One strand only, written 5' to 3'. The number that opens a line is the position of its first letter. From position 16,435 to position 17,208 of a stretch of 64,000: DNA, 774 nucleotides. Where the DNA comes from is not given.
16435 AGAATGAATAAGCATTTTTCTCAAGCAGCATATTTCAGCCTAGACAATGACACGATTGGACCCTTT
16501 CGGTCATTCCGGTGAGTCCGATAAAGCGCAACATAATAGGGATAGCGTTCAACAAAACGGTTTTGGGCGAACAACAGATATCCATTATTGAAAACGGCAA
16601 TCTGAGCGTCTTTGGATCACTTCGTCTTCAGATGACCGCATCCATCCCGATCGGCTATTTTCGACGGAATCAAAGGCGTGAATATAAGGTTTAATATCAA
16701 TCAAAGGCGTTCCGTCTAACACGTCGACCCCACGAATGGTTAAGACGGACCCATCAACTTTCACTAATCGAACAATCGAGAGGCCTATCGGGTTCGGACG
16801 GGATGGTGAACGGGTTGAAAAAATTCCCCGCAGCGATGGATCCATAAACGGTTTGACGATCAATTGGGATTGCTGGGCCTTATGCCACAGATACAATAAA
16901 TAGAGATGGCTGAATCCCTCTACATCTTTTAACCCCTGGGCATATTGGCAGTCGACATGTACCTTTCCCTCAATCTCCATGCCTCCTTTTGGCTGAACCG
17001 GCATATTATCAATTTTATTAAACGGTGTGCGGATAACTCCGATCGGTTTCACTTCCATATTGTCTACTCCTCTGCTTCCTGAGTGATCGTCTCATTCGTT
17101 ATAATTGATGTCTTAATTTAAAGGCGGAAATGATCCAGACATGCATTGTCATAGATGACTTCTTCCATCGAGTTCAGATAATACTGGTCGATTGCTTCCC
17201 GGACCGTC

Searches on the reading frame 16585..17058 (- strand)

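Call 74: search_protein_families(library=pfam, proteins=[window:16585-17058:-], max_evalue=0.00001)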
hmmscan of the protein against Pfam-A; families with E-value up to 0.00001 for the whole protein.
window:16585-17058:- (157 aa): 1 family
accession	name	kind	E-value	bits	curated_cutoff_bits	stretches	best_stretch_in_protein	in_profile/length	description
PF01980.22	TrmO_N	-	2.1e-39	134.8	26.8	1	18-130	1-116/116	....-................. O N-terminal domain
